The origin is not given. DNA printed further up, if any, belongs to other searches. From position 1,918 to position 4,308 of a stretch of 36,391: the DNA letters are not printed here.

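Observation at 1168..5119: AT-rich island encoding an unusually compact glycyl radical enzyme, its activase and a divergent AraC regulator, with no pathway partners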

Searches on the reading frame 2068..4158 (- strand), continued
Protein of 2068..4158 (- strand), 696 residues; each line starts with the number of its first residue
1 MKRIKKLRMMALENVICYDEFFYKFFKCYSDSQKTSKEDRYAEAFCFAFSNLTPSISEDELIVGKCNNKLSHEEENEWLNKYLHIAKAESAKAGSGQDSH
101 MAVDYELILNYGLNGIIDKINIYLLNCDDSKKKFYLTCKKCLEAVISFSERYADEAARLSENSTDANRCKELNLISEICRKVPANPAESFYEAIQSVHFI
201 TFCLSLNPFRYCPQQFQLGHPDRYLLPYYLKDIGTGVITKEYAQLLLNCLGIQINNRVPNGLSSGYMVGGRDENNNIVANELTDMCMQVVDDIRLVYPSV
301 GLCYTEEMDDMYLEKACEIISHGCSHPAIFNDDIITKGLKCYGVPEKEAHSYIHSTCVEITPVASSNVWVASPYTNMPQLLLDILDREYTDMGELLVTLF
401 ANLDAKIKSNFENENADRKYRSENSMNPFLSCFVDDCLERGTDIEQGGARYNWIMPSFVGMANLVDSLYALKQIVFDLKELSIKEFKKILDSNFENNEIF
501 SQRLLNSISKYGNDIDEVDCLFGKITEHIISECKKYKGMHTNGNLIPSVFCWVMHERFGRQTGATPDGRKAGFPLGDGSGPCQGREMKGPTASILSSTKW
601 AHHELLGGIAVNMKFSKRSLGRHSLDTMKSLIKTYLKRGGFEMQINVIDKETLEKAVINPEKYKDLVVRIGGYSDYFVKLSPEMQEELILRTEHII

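Call 34: search_solved_structures(query=A1, max_evalue=1e-30, show_alignments=5)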
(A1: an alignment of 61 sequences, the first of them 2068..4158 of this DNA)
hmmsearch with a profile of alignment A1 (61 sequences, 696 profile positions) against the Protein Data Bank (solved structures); distinct sequences matched with E-value up to 1e-30: 31.
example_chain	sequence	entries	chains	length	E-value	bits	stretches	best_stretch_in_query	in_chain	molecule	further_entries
1r8w_A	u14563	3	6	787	2.4e-127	429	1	14-695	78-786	glycerol dehydratase | B12-independent glycerol dehydratase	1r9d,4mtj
9f3w_A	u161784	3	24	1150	1.7e-125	422.9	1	105-692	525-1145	Choline trimethylamine-lyase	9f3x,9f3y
5i2a_A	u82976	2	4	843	2.9e-123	415.5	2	27-495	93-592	Diol-dehydratase | Diol dehydratase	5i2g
9rco_A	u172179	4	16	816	8.7e-117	394.1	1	96-695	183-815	Glycyl radical protein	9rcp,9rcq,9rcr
2f3o_A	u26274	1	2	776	1.5e-112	380.1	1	99-694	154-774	pyruvate formate-lyase 2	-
6vxc_A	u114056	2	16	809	8.5e-111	374.3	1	68-694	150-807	Trans-4-hydroxy-L-proline dehydratase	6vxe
8id1_A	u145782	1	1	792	3.3e-109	369.1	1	103-695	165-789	Formate C-acetyltransferase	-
8yjo_A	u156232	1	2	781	3.9e-109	368.8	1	89-695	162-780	Probable dehydratase PflD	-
5a0z_A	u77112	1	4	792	4.1e-105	355.5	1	105-692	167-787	CHOLINE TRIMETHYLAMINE LYASE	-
5a0u_A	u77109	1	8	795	4.1e-105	355.5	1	105-692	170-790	CHOLINE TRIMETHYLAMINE LYASE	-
8id0_A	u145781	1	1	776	9.9e-104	350.9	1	90-695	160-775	formate C-acetyltransferase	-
8id7_A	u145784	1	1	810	5.4e-102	345.2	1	93-695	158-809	Probable dehydratase YbiW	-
8yjn_A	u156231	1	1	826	6e-102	345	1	93-695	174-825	Probable dehydratase YbiW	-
8iof_A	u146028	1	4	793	8.8e-102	344.5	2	387-693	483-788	Benzylsuccinate synthase alpha subunit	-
6xs4_A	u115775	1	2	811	1e-101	344.3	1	91-695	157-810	Formate C-acetyltransferase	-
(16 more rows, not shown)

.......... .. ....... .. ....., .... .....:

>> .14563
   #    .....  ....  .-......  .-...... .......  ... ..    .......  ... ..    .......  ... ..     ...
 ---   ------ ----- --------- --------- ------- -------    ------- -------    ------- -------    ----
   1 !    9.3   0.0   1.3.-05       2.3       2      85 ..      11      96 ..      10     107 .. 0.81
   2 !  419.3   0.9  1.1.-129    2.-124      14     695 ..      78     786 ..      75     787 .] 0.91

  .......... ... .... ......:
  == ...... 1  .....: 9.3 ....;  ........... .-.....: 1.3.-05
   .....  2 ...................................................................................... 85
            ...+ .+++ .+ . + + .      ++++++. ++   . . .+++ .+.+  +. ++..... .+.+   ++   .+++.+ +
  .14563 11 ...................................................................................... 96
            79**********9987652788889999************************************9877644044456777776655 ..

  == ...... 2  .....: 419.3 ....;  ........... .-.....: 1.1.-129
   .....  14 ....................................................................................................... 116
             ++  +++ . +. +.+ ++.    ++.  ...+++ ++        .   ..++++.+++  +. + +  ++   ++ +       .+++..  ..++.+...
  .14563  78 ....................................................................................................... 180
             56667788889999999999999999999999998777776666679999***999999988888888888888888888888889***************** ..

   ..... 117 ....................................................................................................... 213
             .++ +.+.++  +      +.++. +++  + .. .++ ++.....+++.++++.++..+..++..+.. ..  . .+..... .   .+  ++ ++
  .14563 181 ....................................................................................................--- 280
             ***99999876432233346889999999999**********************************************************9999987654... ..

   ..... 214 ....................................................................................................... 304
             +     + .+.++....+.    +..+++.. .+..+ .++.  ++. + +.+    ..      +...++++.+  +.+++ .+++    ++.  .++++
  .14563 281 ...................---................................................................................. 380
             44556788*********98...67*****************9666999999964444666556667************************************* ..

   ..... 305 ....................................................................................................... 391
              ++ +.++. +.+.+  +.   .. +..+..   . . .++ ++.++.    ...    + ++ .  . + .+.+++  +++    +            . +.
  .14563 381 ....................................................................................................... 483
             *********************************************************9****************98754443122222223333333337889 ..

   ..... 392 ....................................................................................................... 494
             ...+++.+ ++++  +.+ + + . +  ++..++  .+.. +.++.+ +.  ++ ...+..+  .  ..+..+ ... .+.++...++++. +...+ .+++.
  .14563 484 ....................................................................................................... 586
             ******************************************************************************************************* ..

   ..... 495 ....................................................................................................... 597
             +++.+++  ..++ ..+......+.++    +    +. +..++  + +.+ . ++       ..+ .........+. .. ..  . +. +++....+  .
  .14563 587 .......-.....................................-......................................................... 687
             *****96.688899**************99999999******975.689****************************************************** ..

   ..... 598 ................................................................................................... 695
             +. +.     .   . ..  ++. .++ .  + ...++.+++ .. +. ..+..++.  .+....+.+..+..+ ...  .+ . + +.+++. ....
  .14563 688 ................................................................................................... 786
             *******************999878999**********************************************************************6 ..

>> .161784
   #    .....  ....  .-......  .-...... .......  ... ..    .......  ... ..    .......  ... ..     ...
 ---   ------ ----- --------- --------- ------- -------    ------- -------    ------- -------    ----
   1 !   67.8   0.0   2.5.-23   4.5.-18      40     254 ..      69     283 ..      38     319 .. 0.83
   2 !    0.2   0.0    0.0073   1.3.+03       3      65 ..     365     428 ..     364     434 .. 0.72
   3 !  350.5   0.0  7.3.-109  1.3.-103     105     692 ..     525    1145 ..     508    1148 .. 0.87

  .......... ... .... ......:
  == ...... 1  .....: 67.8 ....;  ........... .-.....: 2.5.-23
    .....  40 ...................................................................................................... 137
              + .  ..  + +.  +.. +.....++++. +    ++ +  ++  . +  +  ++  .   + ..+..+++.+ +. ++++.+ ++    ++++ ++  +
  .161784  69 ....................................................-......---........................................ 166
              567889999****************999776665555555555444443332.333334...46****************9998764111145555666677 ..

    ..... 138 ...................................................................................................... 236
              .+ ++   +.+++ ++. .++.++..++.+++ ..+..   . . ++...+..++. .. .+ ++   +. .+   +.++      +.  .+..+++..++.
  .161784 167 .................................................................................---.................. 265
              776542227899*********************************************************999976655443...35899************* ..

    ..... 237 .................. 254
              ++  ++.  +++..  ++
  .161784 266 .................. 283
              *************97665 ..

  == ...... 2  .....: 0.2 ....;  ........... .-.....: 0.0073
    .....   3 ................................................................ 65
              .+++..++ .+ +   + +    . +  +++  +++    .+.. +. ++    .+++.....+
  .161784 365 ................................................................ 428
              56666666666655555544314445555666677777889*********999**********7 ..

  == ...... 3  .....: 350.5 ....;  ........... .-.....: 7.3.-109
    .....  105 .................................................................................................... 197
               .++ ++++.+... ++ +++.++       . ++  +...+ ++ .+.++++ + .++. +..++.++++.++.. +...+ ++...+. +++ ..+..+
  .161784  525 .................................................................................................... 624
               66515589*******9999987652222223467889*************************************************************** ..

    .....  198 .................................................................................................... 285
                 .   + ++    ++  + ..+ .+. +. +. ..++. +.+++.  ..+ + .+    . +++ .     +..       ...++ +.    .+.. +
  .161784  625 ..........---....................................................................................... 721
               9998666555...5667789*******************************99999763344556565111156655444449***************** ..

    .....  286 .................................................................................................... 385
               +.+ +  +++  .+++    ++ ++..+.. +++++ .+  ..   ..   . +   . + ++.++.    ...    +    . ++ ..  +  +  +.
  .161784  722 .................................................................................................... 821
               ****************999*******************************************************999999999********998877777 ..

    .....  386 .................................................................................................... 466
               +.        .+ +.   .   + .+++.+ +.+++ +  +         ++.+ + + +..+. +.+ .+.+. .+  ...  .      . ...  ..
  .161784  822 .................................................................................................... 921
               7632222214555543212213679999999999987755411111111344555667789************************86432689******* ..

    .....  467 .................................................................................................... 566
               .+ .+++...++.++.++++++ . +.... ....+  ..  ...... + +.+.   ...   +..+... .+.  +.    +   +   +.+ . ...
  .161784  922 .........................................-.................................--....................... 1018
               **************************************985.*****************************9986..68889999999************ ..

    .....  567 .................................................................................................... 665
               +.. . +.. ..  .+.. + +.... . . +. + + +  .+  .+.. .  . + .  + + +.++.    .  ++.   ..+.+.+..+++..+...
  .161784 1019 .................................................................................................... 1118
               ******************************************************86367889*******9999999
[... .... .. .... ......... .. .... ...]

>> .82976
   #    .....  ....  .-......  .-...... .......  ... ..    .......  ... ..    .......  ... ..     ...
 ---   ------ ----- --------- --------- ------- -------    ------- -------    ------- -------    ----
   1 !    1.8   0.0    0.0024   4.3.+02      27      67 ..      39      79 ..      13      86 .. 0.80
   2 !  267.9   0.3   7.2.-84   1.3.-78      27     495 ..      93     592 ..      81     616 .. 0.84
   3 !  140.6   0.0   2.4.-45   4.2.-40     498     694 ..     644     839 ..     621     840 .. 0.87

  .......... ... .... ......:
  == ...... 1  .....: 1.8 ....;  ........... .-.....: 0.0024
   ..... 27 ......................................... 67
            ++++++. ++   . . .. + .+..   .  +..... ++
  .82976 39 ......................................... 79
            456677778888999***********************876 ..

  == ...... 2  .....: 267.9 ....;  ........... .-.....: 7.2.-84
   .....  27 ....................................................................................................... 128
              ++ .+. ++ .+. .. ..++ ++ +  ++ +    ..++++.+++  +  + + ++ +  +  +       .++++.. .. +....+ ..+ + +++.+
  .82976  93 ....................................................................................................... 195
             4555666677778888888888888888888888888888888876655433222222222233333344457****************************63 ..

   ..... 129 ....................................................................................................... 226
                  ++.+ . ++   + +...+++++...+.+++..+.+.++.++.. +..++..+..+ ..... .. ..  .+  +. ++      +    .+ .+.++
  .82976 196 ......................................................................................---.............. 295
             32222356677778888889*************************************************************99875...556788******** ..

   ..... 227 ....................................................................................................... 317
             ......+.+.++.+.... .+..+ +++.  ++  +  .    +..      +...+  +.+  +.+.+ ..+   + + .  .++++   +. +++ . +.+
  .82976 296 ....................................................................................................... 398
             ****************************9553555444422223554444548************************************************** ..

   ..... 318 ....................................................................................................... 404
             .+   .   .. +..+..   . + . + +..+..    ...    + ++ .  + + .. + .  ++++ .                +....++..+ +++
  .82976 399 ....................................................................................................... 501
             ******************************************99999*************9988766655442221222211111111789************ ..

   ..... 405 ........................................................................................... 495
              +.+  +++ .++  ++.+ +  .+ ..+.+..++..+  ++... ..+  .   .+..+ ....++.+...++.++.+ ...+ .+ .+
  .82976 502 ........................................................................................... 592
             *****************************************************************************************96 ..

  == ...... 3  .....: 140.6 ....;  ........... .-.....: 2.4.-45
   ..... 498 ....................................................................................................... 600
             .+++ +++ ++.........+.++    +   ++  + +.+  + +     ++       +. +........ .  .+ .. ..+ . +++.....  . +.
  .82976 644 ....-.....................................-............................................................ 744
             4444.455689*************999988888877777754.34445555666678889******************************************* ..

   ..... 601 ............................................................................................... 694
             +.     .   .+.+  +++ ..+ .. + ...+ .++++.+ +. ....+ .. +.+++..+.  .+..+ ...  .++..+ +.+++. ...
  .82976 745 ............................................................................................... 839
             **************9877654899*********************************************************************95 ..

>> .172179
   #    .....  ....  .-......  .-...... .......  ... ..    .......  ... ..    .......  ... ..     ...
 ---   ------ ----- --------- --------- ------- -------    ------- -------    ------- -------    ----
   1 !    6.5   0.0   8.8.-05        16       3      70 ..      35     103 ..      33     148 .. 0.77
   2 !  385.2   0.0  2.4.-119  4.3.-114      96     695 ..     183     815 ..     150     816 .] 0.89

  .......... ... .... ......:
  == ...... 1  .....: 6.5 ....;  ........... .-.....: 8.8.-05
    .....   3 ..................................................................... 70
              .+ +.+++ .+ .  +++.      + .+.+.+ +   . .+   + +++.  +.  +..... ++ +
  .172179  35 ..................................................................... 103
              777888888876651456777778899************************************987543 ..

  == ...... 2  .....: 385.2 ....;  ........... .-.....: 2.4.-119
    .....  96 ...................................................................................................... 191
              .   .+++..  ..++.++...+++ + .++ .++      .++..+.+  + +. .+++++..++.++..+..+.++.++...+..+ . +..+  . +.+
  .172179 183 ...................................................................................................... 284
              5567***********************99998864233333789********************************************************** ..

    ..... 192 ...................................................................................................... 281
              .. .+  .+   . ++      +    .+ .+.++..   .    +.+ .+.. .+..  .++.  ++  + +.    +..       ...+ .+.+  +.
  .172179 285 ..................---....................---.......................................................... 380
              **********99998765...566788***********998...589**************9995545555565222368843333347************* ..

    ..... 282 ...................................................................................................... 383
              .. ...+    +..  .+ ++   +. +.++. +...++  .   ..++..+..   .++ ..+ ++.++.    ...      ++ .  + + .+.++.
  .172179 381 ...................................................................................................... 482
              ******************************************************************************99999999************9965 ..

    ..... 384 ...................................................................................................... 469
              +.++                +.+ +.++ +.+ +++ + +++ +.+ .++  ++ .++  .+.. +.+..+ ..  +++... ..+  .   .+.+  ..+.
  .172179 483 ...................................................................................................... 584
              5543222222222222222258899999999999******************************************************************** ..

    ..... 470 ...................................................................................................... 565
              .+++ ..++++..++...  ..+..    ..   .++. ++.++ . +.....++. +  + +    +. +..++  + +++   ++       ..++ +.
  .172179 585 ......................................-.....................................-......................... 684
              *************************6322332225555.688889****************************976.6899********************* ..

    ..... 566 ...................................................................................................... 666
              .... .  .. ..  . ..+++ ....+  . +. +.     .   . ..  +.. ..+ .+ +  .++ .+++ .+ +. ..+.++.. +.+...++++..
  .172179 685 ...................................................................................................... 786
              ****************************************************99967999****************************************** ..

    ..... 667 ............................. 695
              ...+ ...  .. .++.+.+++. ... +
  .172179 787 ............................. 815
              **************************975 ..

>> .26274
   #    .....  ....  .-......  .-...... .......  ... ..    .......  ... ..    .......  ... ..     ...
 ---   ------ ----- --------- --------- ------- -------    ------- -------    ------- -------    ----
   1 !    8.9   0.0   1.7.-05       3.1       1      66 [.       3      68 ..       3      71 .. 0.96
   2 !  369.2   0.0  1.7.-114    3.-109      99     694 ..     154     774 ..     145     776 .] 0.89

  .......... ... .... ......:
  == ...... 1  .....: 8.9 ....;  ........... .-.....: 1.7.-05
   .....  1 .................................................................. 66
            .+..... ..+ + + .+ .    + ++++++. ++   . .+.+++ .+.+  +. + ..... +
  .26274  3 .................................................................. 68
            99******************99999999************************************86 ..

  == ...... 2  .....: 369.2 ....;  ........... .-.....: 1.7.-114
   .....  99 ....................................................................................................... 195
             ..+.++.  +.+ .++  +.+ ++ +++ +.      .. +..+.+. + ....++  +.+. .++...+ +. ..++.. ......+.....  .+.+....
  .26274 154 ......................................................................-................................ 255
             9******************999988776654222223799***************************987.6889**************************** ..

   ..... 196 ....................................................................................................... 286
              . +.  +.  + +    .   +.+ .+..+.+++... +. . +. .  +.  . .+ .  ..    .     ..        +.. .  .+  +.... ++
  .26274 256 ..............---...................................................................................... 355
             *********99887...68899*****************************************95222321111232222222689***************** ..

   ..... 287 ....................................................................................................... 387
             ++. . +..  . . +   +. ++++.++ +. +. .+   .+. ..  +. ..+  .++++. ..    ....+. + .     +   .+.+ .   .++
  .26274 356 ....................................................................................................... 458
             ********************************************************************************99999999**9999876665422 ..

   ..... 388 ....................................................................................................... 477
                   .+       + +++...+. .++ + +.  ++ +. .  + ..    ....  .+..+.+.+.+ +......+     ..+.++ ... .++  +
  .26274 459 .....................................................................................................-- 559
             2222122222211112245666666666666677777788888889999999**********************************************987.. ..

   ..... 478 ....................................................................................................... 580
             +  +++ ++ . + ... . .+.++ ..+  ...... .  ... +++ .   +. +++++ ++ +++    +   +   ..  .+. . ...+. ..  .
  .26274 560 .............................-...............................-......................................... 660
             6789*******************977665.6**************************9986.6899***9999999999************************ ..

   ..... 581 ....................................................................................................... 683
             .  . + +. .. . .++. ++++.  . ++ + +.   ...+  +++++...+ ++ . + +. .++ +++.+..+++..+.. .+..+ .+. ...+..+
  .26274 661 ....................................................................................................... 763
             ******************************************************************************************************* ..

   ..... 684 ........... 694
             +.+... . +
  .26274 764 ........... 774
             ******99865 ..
